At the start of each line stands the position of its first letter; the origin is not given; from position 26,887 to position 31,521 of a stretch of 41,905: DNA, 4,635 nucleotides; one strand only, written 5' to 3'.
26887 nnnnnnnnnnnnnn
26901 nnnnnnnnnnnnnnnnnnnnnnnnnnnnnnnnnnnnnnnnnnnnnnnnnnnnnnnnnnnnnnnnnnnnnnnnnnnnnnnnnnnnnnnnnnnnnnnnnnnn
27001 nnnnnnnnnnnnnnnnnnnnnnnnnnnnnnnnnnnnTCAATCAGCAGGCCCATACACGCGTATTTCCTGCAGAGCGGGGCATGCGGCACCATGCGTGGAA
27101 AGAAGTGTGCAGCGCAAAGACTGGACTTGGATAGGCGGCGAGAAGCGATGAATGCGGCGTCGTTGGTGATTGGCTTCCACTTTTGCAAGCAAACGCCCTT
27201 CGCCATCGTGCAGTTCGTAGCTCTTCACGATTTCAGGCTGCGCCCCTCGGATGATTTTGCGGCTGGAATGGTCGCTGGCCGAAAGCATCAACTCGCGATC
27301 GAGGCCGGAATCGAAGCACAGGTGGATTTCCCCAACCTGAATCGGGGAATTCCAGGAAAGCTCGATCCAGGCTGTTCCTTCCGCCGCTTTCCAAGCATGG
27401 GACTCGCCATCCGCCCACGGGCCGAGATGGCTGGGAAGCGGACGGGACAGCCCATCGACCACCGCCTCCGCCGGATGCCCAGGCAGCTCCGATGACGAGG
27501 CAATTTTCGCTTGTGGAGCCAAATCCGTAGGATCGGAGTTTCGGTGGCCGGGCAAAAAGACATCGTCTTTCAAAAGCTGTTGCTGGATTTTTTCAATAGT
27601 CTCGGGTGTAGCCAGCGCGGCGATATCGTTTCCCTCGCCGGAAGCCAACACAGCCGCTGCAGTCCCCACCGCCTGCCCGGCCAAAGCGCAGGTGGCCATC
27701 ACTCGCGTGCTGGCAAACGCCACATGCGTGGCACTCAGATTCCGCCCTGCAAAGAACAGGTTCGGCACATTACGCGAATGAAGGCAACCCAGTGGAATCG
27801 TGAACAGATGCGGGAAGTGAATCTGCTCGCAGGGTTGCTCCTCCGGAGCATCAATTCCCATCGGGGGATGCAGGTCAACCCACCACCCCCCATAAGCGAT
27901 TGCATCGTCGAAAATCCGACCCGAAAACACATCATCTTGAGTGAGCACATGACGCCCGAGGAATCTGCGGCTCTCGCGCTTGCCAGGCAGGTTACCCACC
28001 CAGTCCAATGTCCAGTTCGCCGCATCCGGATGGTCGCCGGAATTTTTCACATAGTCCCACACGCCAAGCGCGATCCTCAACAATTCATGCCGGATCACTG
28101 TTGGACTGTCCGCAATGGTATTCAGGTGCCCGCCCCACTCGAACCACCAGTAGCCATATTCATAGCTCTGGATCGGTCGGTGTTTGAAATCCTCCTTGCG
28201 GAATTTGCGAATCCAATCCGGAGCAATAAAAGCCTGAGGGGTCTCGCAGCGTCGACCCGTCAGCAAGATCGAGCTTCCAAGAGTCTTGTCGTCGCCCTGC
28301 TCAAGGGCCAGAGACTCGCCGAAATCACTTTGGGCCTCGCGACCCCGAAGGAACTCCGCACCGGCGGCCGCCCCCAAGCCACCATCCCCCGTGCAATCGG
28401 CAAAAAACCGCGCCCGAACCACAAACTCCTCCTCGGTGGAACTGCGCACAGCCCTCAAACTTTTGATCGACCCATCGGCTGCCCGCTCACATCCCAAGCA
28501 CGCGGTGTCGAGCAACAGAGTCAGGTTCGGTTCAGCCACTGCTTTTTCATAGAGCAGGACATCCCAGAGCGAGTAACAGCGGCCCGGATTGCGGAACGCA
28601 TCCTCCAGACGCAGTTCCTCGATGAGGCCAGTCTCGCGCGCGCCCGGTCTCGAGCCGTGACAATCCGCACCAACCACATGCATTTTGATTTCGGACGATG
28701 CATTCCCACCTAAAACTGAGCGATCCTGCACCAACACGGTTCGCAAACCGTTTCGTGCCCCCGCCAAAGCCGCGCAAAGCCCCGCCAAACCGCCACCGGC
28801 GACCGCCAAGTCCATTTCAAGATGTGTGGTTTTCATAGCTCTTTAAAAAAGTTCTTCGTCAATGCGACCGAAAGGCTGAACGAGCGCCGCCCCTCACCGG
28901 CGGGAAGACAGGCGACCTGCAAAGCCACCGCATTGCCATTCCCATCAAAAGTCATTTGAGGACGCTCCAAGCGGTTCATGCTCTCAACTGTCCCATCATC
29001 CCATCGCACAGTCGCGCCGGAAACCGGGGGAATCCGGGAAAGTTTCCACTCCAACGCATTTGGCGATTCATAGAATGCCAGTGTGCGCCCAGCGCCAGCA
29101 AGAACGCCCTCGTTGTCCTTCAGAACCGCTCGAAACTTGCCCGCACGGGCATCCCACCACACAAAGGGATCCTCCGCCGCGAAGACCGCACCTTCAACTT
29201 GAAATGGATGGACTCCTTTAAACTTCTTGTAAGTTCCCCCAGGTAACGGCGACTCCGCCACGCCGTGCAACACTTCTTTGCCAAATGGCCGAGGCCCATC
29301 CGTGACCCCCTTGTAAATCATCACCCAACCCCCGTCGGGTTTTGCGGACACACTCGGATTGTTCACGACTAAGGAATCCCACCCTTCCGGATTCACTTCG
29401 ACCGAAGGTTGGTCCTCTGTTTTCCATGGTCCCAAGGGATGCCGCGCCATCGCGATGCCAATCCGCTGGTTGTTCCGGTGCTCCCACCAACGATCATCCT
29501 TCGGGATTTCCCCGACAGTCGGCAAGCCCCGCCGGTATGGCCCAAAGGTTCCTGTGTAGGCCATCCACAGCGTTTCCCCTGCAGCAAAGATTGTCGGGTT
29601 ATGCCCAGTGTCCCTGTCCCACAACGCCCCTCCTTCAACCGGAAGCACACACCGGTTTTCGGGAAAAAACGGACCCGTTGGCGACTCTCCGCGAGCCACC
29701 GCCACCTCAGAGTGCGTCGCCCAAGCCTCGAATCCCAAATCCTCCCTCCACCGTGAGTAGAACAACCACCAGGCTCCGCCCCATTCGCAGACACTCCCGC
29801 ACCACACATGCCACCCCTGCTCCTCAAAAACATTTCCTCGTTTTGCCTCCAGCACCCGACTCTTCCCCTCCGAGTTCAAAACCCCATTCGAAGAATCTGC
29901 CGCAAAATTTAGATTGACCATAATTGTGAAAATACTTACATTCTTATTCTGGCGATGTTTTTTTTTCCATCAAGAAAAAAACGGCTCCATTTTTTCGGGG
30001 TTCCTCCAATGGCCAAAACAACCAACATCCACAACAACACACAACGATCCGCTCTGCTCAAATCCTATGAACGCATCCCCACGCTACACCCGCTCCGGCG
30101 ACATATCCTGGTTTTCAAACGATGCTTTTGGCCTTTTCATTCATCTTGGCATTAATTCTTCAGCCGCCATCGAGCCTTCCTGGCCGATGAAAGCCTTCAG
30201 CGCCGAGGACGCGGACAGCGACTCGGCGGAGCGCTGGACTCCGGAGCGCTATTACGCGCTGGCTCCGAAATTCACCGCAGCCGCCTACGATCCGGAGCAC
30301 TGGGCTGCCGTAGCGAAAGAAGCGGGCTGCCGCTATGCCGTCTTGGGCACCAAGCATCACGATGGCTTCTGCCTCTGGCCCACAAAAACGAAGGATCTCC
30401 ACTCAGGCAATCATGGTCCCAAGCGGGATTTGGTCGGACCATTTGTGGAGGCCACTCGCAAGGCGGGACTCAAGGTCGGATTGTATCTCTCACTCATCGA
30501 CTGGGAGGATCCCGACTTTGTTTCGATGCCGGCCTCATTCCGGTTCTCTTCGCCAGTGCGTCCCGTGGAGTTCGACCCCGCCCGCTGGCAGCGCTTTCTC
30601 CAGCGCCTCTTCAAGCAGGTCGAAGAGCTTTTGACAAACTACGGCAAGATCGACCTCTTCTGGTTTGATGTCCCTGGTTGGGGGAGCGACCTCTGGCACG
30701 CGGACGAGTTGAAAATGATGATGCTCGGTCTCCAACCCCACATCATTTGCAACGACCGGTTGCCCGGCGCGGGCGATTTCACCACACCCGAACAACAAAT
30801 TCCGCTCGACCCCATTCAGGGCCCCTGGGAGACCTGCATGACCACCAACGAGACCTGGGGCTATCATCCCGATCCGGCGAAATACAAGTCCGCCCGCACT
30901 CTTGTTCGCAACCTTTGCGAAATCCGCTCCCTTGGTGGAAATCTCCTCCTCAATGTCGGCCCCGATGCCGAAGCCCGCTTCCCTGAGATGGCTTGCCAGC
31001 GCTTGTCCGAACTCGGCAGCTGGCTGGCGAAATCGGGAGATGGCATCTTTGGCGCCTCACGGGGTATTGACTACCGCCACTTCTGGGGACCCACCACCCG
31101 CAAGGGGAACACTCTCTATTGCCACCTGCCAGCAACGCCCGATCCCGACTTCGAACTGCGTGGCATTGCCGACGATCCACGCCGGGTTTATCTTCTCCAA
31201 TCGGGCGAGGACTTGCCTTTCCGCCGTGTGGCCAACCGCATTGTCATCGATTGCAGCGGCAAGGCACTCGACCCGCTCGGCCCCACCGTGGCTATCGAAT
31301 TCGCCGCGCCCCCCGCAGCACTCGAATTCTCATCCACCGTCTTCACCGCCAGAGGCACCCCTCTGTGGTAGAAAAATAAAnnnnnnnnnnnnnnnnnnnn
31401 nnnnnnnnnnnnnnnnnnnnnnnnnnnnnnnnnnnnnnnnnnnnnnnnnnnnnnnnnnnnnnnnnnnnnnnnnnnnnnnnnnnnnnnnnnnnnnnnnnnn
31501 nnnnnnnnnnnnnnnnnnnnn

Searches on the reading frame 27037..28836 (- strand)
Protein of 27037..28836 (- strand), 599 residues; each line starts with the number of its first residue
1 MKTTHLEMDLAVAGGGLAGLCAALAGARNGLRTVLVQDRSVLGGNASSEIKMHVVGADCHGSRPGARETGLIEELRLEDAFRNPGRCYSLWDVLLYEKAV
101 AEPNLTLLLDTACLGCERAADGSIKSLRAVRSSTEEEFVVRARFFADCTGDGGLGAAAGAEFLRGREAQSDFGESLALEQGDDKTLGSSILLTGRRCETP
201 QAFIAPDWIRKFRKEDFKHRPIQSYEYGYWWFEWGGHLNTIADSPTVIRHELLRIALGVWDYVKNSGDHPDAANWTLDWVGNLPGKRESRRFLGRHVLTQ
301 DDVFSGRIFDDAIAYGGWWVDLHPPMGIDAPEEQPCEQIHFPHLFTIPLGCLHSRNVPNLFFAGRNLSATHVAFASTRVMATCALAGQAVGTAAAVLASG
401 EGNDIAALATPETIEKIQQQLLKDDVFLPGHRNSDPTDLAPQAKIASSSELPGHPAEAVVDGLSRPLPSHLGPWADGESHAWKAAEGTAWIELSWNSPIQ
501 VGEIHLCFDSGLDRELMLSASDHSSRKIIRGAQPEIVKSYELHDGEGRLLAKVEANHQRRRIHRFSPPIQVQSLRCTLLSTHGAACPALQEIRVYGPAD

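Call 10: search_protein_families(library=pfam, proteins=[window:27037-28836:-], max_evalue=0.001)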
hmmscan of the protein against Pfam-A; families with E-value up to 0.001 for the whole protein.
window:27037-28836:- (599 aa): 5 families
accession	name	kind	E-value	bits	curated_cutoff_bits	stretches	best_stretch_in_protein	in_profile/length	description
PF12831.13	FAD_oxidored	-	8.3e-79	266.2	27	1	9-421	1-416/416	FAD dependent oxidoreductase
PF00890.30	FAD_binding_2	-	6.3e-06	26.1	20.4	1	9-45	1-37/414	FAD binding domain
PF13450.12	NAD_binding_8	-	7.7e-05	23.3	21.9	1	12-49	1-38/68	NAD(P)-binding Rossmann-like domain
PF24135.1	DUF7402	-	7.8e-05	23.2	27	1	438-506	1-64/133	Domain of unknown function (DUF7402)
PF01134.28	GIDA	-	0.00042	19.9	22.1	1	9-76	1-57/391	Glucose inhibited division protein A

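Call 43: search_solved_structures(query=window:27037-28836:-, max_evalue=0.1)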
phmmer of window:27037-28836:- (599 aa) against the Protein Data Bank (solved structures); distinct sequences matched with E-value up to 0.1: 27.
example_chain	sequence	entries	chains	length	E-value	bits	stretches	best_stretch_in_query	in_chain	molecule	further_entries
7u6l_A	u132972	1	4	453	0.00072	21.2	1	8-50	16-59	Amine oxidase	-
7e7h_A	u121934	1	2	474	0.00077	21.1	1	8-50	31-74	Amino_oxidase domain-containing protein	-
3r9u_A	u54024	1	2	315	0.0055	18.3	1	7-51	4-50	Thioredoxin reductase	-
5eqf_A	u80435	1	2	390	0.012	17.2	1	7-58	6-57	UDP-galactopyranose mutase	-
4xgk_A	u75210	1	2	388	0.013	17.1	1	7-58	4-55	UDP-galactopyranose mutase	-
5br7_A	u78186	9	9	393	0.014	17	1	7-58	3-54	UDP-galactopyranose mutase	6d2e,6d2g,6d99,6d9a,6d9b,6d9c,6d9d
4gcm_A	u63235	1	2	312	0.018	16.6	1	4-48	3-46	Thioredoxin reductase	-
7rk0_A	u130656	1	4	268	0.023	16.2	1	4-45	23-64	Thiamine thiazole synthase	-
1q9i_A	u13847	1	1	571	0.028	16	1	4-47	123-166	flavocytochrome c3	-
2b7r_A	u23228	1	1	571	0.028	16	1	4-47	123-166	Fumarate reductase flavoprotein subunit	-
1p2e_A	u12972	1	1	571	0.028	15.9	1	4-47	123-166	flavocytochrome c3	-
1ksu_A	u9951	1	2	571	0.028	15.9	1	4-47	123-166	flavocytochrome c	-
2b7s_A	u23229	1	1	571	0.028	15.9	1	4-47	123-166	Fumarate reductase flavoprotein subunit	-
1kss_A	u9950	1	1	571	0.028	15.9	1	4-47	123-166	flavocytochrome c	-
1qjd_A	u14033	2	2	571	0.028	15.9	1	4-47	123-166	FLAVOCYTOCHROME C3 | Fumarate reductase flavoprotein subunit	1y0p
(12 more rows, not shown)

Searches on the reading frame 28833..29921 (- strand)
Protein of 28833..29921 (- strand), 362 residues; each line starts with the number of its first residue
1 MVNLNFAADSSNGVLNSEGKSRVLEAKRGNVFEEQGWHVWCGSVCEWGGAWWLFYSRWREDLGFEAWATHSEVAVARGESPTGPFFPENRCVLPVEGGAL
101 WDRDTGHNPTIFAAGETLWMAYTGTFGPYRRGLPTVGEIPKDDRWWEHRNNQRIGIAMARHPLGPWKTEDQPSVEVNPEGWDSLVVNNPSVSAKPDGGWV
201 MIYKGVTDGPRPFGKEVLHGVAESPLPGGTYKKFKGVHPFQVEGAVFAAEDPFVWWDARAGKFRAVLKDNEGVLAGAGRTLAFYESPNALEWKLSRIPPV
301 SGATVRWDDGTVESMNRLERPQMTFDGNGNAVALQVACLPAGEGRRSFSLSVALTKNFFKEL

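Call 10: search_protein_families(library=pfam, proteins=[window:28833-29921:-], max_evalue=0.001)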
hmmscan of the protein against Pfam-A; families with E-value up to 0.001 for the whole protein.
window:28833-29921:- (362 aa): 1 family
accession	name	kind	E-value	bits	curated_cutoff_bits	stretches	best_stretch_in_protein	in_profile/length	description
PF04616.20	Glyco_hydro_43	-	1.5e-05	25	32.2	0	22-94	51-116/288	Glycosyl hydrolases family 43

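Call 42: search_solved_structures(query=window:28833-29921:-, max_evalue=0.1)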
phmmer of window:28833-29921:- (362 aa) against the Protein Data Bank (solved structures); distinct sequences matched with E-value up to 0.1: 3.
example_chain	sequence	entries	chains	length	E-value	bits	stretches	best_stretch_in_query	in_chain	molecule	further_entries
4u6d_A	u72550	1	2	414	1.2e-05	27.4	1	36-126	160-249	Conserved hypothetical periplasmic protein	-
4u6b_A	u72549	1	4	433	0.00049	22.2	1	35-123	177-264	Conserved hypothetical lipoprotein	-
3r4y_A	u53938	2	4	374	0.0038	19.2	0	153-234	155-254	Glycosyl hydrolase family 32, N terminal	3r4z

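Call 63: search_solved_structures(query=A4, max_evalue=0.01)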
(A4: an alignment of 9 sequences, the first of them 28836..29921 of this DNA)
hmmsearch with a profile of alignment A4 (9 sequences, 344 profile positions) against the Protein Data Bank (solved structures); distinct sequences matched with E-value up to 0.01: 24.
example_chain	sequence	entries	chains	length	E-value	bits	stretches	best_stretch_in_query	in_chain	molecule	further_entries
5ta7_A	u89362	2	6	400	2e-14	56.7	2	87-159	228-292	Glycoside Hydrolase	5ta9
3r4y_A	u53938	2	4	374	6.9e-14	54.9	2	89-159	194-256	Glycosyl hydrolase family 32, N terminal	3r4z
4ak6_A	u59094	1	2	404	9.3e-14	54.5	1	83-232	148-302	ANHYDRO-ALPHA-L-GALACTOSIDASE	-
4ak7_A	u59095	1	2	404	9.6e-14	54.4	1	83-232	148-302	ANHYDRO-ALPHA-L-GALACTOSIDASE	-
4ak5_A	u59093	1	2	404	1.3e-13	54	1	84-231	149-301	ANHYDRO-ALPHA-L-GALACTOSIDASE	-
3p2n_A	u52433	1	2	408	8e-13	51.4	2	94-226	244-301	3,6-anhydro-alpha-L-galactosidase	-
4u6b_A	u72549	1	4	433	6.1e-10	41.9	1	43-157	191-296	Conserved hypothetical lipoprotein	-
4u6d_A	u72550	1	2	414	2.6e-09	39.8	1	39-165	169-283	Conserved hypothetical periplasmic protein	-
4qqs_A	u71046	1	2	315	4.8e-06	29.1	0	102-204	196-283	Glycoside hydrolase family 43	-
3qz4_A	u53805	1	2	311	4.6e-05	25.9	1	138-169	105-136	Endo-1,4-beta-xylanase D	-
7fip_A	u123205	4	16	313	0.00017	24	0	91-163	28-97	Beta-1,2-mannobiose phosphorylase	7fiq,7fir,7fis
5glk_A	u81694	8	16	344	0.00096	21.6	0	140-161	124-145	Glycoside hydrolase family 43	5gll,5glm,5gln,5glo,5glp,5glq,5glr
4kc7_A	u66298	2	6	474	0.0024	20.3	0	16-86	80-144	Glycoside hydrolase, family 43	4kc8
2x8s_A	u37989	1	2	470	0.0037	19.6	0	27-89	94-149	ENDO-ALPHA-1,5-L-ARABINANASE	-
4cot_A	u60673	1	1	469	0.0037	19.6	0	27-89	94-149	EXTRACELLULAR ENDO-ALPHA-(1->5)-L-ARABINANASE 2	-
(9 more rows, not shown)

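Call 64: search_protein_families(library=pfam, alignment_id=A4, max_evalue=0.01)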
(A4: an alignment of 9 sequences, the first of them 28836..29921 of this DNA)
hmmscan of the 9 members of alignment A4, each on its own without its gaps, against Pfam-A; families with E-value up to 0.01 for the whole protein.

A. member 1, window:28836-29921:- (362 aa): 1 family
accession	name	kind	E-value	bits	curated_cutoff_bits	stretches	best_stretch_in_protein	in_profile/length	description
PF04616.20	Glyco_hydro_43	-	1.5e-05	25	32.2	0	22-94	51-116/288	Glycosyl hydrolases family 43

B. families by the number of members that match (of 9 scanned): 3 families
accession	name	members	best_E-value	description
PF04616.20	Glyco_hydro_43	9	9.2e-13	Glycosyl hydrolases family 43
PF00251.26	Glyco_hydro_32N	3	4.9e-06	Glycosyl hydrolases family 32 N-terminal domain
PF24793.1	GINT1_N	1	0.0014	Glucosamine inositolphosphorylceramide transferase 1, N-terminal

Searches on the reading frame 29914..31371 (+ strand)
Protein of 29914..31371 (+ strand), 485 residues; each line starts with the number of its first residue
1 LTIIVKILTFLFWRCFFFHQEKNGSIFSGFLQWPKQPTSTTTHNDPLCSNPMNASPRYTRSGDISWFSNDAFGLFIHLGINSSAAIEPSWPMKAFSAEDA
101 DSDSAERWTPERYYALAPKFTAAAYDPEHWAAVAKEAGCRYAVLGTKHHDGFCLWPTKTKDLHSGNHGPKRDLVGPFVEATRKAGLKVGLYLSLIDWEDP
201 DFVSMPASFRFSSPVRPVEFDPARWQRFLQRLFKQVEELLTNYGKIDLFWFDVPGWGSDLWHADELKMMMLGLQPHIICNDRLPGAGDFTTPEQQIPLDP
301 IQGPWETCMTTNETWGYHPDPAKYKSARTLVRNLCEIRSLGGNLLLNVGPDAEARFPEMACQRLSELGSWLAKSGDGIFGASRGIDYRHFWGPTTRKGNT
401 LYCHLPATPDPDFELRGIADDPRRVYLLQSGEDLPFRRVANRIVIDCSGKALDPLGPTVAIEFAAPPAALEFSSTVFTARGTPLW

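Call 13: search_protein_families(library=pfam, proteins=[window:29914-31371:+], max_evalue=0.001)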
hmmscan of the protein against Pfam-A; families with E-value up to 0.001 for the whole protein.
window:29914-31371:+ (485 aa): 2 families
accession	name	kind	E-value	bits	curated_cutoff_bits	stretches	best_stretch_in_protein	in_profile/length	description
PF01120.23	Alpha_L_fucos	-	1.2e-79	268.8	25.2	1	65-375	28-344/345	Alpha-L-fucosidase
PF14871.12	GHL6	-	0.00028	21.5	35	1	126-194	1-66/132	Hypothetical glycosyl hydrolase 6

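Call 74: search_solved_structures(query=window:29914-31371:+, max_evalue=1e-10)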
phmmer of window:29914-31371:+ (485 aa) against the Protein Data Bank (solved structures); distinct sequences matched with E-value up to 1e-10: 46.
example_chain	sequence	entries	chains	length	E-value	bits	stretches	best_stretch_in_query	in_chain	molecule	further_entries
6gn6_A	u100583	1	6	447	6.9e-74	252.4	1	60-436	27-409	Alpha-L-fucosidase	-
9eu1_A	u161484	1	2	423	1.7e-50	175.2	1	65-415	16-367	Alpha-L-fucosidase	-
9eu4_A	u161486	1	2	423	1.7e-50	175.2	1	65-415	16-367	Exported alpha-L-fucosidase protein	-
9eu2_A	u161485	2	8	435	3.6e-46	160.9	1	53-414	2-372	Alpha-L-fucosidase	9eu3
1hl8_A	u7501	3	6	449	3.4e-44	154.4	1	113-383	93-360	PUTATIVE ALPHA-L-FUCOSIDASE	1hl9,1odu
2zwy_A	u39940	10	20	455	3.4e-44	154.4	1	113-383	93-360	Alpha-L-fucosidase, putative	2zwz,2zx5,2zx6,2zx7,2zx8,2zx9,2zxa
2wsp_A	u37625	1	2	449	1.8e-43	152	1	113-383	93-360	ALPHA-L-FUCOSIDASE, PUTATIVE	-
9rzy_A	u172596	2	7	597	6.3e-43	150.2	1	53-457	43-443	Alpha-L-fucosidase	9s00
9s0x_A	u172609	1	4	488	1.8e-42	148.7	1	67-383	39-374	Alpha-L-fucosidase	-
5i5r_A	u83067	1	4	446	1.5e-37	132.5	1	66-405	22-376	Alpha-L-fucosidase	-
4pee_A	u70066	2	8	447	1.5e-37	132.5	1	66-405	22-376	Alpha-L-fucosidase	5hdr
2xib_A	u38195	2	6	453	1.6e-37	132.4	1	65-406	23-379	ALPHA-L-FUCOSIDASE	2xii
4pcs_A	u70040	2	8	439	1.6e-37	132.4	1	66-405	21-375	Alpha-L-fucosidase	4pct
2wvt_A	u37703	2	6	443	1.7e-37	132.3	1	65-405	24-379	ALPHA-L-FUCOSIDASE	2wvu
2wvs_A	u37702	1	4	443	1.7e-37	132.3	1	65-405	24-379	ALPHA-L-FUCOSIDASE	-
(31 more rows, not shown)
